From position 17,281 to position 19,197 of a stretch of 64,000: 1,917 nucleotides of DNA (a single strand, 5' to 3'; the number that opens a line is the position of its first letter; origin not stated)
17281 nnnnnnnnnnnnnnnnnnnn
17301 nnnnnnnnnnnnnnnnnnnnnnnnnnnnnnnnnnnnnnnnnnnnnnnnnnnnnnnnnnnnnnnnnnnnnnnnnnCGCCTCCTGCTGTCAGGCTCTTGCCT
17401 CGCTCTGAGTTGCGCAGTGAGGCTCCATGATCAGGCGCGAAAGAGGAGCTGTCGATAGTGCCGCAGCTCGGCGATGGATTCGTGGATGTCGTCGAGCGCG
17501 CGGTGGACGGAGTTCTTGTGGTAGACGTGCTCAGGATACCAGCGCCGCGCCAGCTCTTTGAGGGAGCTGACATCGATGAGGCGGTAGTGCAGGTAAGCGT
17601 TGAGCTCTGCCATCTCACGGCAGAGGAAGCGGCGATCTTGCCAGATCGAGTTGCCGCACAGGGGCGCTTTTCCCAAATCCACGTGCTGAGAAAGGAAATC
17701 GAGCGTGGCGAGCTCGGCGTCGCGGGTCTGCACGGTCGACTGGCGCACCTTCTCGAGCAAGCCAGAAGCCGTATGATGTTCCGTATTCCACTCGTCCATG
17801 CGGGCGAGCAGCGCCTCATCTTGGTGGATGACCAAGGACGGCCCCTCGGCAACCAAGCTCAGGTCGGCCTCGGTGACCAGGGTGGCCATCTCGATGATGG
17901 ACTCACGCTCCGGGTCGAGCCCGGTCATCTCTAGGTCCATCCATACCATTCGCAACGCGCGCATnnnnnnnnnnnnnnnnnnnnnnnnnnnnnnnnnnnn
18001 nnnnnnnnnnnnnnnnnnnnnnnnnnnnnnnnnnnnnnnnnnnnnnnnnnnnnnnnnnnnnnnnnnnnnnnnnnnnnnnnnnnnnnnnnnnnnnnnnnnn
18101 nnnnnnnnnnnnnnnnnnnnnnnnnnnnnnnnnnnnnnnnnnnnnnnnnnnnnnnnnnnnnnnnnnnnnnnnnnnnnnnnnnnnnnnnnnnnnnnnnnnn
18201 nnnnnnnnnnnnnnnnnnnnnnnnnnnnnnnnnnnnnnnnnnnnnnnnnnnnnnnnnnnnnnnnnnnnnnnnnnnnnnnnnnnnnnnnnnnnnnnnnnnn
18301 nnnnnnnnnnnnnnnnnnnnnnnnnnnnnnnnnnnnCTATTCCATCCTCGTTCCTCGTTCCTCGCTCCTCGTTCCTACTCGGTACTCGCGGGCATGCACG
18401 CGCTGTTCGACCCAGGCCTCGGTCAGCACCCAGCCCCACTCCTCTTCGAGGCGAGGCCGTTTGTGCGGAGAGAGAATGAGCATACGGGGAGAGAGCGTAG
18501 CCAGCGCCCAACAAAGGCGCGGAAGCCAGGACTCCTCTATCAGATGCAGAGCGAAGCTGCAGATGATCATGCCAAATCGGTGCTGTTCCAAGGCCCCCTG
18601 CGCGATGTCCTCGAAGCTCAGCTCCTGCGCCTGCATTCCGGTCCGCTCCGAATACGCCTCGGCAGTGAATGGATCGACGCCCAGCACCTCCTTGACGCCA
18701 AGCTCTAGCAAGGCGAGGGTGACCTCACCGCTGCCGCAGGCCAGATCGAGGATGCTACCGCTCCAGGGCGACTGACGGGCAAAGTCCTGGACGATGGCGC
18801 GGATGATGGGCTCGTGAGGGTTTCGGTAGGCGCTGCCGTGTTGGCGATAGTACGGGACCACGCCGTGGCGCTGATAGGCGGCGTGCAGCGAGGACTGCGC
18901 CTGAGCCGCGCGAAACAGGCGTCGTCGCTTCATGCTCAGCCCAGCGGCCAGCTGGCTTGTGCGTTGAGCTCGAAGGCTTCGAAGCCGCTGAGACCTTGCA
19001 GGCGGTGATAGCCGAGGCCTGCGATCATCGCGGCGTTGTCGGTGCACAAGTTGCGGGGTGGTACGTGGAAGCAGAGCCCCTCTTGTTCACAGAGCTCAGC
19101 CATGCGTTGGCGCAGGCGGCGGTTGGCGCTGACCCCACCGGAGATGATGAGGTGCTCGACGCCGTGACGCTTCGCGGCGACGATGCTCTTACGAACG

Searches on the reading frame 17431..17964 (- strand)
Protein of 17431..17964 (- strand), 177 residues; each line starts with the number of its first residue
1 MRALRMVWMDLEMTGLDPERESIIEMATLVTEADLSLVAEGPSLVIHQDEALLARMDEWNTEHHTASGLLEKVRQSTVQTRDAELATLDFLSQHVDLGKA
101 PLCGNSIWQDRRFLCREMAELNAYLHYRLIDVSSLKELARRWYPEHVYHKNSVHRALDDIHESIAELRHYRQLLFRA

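Call 19: find_encoding_contigs(protein=window:17431-17964:-, flank=3000, max_places=10)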
Protein window:17431-17964:- (177 aa): no gene with exactly this product is on record in the collection.

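Call 24: find_related_loci(query=window:17431-17964:-, collection=genome_contigs, flank=4000)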
Query window:17431-17964:- (177 aa) in genome_contigs; peptide patterns used: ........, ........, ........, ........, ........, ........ (x = any residue, [..] = any of these).
443 stretches matched a pattern; 418 encode a relative of the query (tblastn E <= 1e-3); the best 80 are kept; 80 distinct loci.
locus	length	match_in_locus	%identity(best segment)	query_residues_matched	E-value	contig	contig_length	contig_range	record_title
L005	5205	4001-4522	67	6-176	1e-75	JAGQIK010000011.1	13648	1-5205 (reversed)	MAG: Myxococcales bacterium isolate HKST-UBA02 k127_36784, whole genome shotgun sequence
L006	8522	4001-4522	63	5-176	3e-74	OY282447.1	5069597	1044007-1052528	MAG: uncultured Pseudomonadales bacterium genome assembly, chromosome: 1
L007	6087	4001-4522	61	5-177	1e-71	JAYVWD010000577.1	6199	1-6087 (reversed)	MAG: Pseudomonadota bacterium isolate GL82_DN_concoct_127 GL82_DN_concoct_127_576, whole genome shotgun sequence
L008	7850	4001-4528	60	4-176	8e-71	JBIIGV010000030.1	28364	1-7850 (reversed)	MAG: Oligoflexales bacterium isolate ME2001-07-16D8pf_3300042503_group1_bin8 Rohwer_bin1140_scaffold_907_c1, whole genom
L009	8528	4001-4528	63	3-177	1e-70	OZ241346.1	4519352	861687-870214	MAG: Candidatus Azotimanducaceae bacterium isolate 1a084ade-5f57-4f91-b07c-c4cd22397a73 genome assembly, chromosome: 1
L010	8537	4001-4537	61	1-176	1e-70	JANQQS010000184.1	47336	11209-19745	MAG: Myxococcota bacterium isolate IP29b_bin.34 k99_442830, whole genome shotgun sequence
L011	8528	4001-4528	60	4-176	2e-70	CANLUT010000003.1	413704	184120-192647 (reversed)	MAG: Oligoflexales bacterium isolate ZE-Jul18-111 genome assembly, contig: ZE-Jul18-C7, whole genome shotgun sequence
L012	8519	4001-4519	60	6-176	3e-70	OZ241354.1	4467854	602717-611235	MAG: Candidatus Azotimanducaceae bacterium isolate fd6274a0-af80-476c-b5c2-d40413de7012 genome assembly, chromosome: 1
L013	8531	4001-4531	61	2-176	4e-70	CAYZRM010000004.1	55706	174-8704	MAG TPA_asm: uncultured Coxiellaceae bacterium isolate SRP199154_co2_133 genome assembly, contig: NODE_325_length_55706_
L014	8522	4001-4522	60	6-177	9e-70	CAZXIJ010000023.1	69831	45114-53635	MAG TPA_asm: uncultured Pseudomonadales bacterium isolate SRP268394_co1_111 genome assembly, contig: NODE_513_length_698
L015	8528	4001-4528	64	5-177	6e-70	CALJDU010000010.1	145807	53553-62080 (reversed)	MAG: uncultured bacterium isolate R4_Bin_MAXBIN__061_1 genome assembly, contig: c_000006205579, whole genome shotgun seq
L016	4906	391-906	62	6-175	5e-70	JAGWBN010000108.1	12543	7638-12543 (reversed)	MAG: Pseudomonadales bacterium isolate 277c_34 scaffold_14317, whole genome shotgun sequence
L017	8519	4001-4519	62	6-176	1e-71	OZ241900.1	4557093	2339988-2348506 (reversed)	MAG: Candidatus Azotimanducaceae bacterium isolate 6709ce91-7ab9-400f-b60a-8ddaec63a3c8 genome assembly, chromosome: 1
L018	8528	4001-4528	61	3-176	1e-69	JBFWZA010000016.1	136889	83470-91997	MAG: Pseudomonadales bacterium isolate CA_2019_TPBS_177 NODE_1121_length_136889_cov_10.473852_TPBS, whole genome shotgun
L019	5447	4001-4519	61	6-176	2e-69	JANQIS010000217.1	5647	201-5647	MAG: Gammaproteobacteria bacterium isolate PL24a_bin.61 k99_5513251, whole genome shotgun sequence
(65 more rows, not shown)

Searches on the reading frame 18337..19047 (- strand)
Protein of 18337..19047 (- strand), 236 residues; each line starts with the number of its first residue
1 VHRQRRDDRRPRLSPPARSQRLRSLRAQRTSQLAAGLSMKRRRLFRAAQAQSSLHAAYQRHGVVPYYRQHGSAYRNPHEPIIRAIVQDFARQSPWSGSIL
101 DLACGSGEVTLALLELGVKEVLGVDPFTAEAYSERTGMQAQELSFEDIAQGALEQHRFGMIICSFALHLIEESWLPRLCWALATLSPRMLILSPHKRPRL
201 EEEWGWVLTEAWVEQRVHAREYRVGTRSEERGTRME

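Call 11: search_protein_families(library=pfam, proteins=[window:18337-19047:-])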
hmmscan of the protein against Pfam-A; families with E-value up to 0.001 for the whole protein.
window:18337-19047:- (236 aa): 4 families
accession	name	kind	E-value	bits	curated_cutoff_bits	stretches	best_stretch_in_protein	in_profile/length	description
PF13649.12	Methyltransf_25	-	3.1e-07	31.4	27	1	99-178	1-85/97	Methyltransferase domain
PF08241.18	Methyltransf_11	-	7.9e-06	26.9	21.2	1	100-172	1-75/95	Methyltransferase domain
PF13489.12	Methyltransf_23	-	8e-06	26.1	27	1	83-191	10-114/164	Methyltransferase domain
PF08242.18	Methyltransf_12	-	9.7e-05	23.5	30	1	100-171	1-79/98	Methyltransferase domain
